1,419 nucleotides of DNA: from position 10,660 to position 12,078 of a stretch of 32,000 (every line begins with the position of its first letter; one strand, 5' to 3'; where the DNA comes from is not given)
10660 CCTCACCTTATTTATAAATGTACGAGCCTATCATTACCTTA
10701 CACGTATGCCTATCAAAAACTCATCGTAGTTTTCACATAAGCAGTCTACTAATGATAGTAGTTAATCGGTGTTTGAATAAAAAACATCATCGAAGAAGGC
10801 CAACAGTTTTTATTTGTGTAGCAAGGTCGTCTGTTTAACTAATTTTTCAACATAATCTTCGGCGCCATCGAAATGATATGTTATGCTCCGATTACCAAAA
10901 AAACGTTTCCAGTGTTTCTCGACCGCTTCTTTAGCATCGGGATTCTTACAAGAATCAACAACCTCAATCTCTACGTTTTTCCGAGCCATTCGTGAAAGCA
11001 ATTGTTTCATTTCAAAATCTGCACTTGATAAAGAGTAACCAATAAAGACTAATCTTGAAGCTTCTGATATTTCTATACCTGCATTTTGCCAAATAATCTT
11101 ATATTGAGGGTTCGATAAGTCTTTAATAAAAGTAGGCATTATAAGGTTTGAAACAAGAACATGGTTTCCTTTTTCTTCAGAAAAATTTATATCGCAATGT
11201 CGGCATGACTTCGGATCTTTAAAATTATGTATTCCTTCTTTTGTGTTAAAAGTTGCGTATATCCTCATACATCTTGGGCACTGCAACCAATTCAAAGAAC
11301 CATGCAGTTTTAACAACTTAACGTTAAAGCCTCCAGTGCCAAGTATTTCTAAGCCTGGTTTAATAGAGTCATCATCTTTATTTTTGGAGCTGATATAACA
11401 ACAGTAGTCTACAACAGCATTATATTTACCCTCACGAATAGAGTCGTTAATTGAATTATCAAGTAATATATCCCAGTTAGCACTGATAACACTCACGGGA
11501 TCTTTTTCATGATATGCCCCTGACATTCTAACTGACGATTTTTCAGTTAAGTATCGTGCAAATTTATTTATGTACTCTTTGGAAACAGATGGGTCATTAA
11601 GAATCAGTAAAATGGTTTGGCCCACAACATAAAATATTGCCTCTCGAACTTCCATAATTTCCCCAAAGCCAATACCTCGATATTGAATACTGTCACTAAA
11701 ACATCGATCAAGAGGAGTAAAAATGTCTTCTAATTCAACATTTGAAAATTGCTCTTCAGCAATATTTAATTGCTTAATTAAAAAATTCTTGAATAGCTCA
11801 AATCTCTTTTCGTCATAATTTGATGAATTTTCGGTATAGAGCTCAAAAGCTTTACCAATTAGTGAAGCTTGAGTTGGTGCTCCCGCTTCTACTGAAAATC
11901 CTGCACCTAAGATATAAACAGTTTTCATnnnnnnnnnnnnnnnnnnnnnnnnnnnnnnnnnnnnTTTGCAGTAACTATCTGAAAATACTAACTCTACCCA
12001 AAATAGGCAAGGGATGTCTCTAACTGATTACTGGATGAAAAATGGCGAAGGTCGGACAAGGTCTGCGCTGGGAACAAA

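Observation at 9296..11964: AT-rich accessory stretch with a stand-alone SIR2-like protein and a 2-TM/coiled-coil protein: candidate defence or conflict module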

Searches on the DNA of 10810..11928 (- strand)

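Call 22: search_dna_similar(query=L010:8001-9080:+, collection=ecoli_genomes, mode=distant, max_rows=15)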
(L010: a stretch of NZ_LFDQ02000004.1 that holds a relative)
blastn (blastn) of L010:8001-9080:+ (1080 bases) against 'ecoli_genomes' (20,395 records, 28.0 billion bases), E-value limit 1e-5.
Records with a match: 13; places in all: 13; records where one place covers at least 80% of the query: 13.
Genomes with a match: 13 of 5426; with a place that covers at least 80% of the query: 13. Places per genome that has any: lowest 1, median 1, highest 1. On chromosomes: 13 places; on plasmids: 0.
Best place of each record, by identity: >=99% 12; 90-95% 1.
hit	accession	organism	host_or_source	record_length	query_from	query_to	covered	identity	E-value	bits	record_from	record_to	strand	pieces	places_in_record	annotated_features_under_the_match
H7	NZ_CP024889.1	Escherichia coli strain AR_0019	missing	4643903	1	1080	100%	99.2%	0e+0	1908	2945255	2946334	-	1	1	hypothetical protein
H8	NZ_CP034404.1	Escherichia coli strain CRE10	Homosapiens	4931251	1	1080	100%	99.2%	0e+0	1908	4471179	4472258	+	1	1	hypothetical protein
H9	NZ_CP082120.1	Escherichia coli strain PC-NDM34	Homo sapiens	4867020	1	1080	100%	99.2%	0e+0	1908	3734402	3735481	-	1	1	hypothetical protein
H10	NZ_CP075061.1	Escherichia coli strain TCM_B_2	swine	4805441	1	1080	100%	99.2%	0e+0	1908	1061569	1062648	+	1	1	hypothetical protein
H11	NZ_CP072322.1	Escherichia coli strain EC-JS426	Homo sapiens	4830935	1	1080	100%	99.2%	0e+0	1908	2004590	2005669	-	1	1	hypothetical protein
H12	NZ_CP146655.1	Escherichia coli strain MS 145-7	Homo sapiens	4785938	1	1080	100%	99.2%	0e+0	1908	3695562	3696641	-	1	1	hypothetical protein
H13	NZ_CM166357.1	Escherichia coli strain CH427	Homo sapiens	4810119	1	1080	100%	99.2%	0e+0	1908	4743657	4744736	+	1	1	hypothetical protein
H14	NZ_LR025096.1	Escherichia coli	-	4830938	1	1080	100%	99.2%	0e+0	1908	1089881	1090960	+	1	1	hypothetical protein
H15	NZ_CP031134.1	Escherichia coli strain CFSAN064035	biological fluid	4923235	1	1080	100%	99.1%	0e+0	1903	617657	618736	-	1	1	hypothetical protein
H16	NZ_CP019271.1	Escherichia coli strain 13P460A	pig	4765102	1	1080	100%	99.1%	0e+0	1903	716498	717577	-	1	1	hypothetical protein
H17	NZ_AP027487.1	Escherichia coli strain LR-21-1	Homo sapiens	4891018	1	1080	100%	99.1%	0e+0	1903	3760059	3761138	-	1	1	hypothetical protein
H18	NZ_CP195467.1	Escherichia coli strain 22AR0322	Homo sapiens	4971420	1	1080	100%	99.1%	0e+0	1903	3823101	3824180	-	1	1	hypothetical protein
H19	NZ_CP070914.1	Escherichia coli strain 65COLEC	Homo sapiens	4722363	1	1078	100%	93.9%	0e+0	1647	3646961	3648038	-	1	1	hypothetical protein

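Call 23: get_annotated_region(hit=H8, flank=12000)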
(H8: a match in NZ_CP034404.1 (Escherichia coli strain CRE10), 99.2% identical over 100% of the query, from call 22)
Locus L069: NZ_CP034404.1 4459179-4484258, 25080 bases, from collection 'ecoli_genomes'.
description: Escherichia coli strain CRE10 chromosome, complete genome
organism: Escherichia coli strain CRE10 (NCBI taxid 562)
replicon: chromosome; assembly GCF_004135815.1
host: Homosapiens; source: stool; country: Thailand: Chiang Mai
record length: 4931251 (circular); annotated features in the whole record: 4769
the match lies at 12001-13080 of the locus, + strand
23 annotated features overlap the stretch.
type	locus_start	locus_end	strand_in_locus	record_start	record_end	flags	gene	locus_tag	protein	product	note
CDS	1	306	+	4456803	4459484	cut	avs2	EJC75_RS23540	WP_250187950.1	AVAST type 2 anti-phage system protein Avs2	-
CDS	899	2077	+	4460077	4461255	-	-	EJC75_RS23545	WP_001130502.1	tyrosine-type recombinase/integrase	-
CDS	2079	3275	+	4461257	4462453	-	drt3a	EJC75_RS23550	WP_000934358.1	antiviral reverse transcriptase Drt3a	-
CDS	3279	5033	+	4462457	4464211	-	drt3b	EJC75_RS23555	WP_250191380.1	antiviral reverse transcriptase Drt3b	-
CDS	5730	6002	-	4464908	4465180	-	-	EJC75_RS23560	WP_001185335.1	ogr/Delta-like zinc finger family protein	-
CDS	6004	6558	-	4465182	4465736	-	-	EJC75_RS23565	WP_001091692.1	phage polarity suppression protein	-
CDS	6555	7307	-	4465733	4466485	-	-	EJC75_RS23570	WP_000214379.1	hypothetical protein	-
CDS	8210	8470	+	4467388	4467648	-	-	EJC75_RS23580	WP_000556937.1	helix-turn-helix transcriptional regulator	-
CDS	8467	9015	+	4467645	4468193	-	-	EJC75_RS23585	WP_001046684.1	host cell division inhibitor Icd-like protein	-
CDS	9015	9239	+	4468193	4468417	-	-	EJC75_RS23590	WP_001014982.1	hypothetical protein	-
CDS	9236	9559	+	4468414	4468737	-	-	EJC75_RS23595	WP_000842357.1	DUF5375 family protein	-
CDS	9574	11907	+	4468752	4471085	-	-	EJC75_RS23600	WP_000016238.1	primase-helicase zinc-binding domain-containing protein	-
CDS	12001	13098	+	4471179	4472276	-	-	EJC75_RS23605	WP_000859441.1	hypothetical protein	-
CDS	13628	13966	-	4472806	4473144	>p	-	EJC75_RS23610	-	LysR substrate-binding domain-containing protein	incomplete; partial in the middle of a contig; missing N-terminus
CDS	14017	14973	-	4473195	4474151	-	paoD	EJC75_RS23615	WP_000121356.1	molybdenum cofactor insertion chaperone PaoD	-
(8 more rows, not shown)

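Call 68: get_annotated_region(hit=H19, flank=12000)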
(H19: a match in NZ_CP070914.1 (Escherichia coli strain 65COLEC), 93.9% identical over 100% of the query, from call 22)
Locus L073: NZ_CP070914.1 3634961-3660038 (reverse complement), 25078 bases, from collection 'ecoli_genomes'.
description: Escherichia coli strain 65COLEC chromosome, complete genome
organism: Escherichia coli strain 65COLEC (NCBI taxid 562)
replicon: chromosome; assembly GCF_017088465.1
host: Homo sapiens; source: feces; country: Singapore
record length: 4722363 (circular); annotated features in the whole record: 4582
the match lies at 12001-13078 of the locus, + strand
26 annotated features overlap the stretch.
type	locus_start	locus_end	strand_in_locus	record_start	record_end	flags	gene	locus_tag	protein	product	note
CDS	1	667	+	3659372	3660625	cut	proA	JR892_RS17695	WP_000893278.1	glutamate-5-semialdehyde dehydrogenase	-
tRNA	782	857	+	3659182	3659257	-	-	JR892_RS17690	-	tRNA-Thr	-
CDS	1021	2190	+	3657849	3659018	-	-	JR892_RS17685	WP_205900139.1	tyrosine-type recombinase/integrase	-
CDS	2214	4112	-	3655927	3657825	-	-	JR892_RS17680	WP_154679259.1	ATP-binding protein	-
CDS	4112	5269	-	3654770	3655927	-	-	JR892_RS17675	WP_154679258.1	SIR2 family protein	-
CDS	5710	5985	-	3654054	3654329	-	-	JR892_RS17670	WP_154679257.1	ogr/Delta-like zinc finger family protein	-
CDS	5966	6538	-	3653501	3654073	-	-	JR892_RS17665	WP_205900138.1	phage polarity suppression protein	-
CDS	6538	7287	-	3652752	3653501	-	-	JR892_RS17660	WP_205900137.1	septation initiation protein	-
CDS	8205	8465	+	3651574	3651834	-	-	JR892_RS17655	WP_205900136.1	helix-turn-helix transcriptional regulator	-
CDS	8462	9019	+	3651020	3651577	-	-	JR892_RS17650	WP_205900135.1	host cell division inhibitor Icd-like protein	-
CDS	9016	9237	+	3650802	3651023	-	-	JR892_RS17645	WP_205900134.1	hypothetical protein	-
CDS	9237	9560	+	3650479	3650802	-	-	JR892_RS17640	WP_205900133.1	DUF5375 family protein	-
CDS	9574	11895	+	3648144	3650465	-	-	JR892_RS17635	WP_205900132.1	primase-helicase zinc-binding domain-containing protein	-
CDS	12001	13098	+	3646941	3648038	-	-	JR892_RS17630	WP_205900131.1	hypothetical protein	-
CDS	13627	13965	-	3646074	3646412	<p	-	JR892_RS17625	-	LysR substrate-binding domain-containing protein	incomplete; partial in the middle of a contig; missing N-terminus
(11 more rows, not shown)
